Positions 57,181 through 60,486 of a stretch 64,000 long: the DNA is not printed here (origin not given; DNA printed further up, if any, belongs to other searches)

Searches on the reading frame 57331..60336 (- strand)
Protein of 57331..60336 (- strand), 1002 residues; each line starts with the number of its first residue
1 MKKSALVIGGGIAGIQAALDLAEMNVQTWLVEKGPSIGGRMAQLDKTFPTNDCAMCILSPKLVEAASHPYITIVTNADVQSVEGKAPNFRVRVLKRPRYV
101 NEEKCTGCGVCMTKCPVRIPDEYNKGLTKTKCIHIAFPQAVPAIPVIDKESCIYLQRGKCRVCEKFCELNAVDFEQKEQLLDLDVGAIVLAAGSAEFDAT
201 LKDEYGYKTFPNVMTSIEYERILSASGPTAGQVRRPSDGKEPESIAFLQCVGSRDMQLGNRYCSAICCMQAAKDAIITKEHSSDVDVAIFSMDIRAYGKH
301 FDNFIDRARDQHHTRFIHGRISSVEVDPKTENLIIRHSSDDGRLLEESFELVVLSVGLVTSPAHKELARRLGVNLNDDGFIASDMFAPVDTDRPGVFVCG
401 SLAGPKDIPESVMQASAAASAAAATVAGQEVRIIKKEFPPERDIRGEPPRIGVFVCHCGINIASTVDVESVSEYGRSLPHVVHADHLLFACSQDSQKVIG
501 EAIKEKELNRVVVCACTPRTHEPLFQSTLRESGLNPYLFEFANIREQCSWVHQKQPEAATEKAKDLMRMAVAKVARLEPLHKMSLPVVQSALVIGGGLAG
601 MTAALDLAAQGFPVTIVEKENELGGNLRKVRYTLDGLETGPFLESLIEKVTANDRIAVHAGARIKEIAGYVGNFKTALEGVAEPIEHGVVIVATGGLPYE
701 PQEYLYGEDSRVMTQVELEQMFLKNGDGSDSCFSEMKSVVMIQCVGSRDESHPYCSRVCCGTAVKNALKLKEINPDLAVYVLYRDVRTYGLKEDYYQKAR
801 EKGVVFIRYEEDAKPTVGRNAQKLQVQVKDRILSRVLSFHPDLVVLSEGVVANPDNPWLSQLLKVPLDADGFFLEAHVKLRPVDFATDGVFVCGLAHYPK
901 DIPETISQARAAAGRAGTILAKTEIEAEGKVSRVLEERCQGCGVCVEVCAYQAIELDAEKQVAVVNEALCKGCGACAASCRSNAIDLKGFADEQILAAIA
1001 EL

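Call 10: search_protein_families(library=pfam, proteins=[window:57331-60336:-], max_evalue=0.01)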
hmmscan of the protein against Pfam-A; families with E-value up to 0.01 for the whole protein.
window:57331-60336:- (1002 aa): 26 families (the best 25 are shown)
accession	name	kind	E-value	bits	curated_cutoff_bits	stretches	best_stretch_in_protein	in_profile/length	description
PF07992.20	Pyr_redox_2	-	2.5e-25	89.9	26.1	2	5-417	3-289/291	Pyridine nucleotide-disulphide oxidoreductase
PF13450.12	NAD_binding_8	-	1.7e-17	63.9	21.9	2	593-635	1-41/68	NAD(P)-binding Rossmann-like domain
PF12831.13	FAD_oxidored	-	1.7e-15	57.7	27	2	6-42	3-39/416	FAD dependent oxidoreductase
PF00037.32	Fer4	-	1.8e-15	56.4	21.1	3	99-118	2-21/24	4Fe-4S binding domain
PF00890.30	FAD_binding_2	-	1.8e-13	50.9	20.4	2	591-627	2-38/414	FAD binding domain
PF12838.12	Fer4_7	-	1.2e-11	45.3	27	2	938-984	1-52/52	4Fe-4S dicluster domain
PF13738.12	Pyr_redox_3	-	2.1e-11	44.1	30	1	589-698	165-269/305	Pyridine nucleotide-disulphide oxidoreductase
PF01266.30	DAO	-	6e-10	39.6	27.9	2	592-625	3-37/353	FAD dependent oxidoreductase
PF01134.28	GIDA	-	6.9e-10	39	22.1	2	6-41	3-29/391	Glucose inhibited division protein A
PF03486.20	HI0933_like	-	1.2e-09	38.5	50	1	591-626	3-38/244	HI0933-like protein Rossmann domain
PF12797.12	Fer4_2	-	1.5e-09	37.6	24.5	1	98-117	3-22/22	4Fe-4S binding domain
PF12837.12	Fer4_6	-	1.7e-08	34.5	25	3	933-954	3-24/24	4Fe-4S binding domain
PF01593.30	Amino_oxidase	-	2.6e-08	34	19.8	1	598-631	1-34/443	Flavin containing amine oxidoreductase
PF14697.11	Fer4_21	-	8.7e-08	32.6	35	1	934-986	3-58/59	4Fe-4S dicluster domain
PF00070.33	Pyr_redox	-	1e-07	32.8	22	0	5-47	2-41/82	Pyridine nucleotide-disulphide oxidoreductase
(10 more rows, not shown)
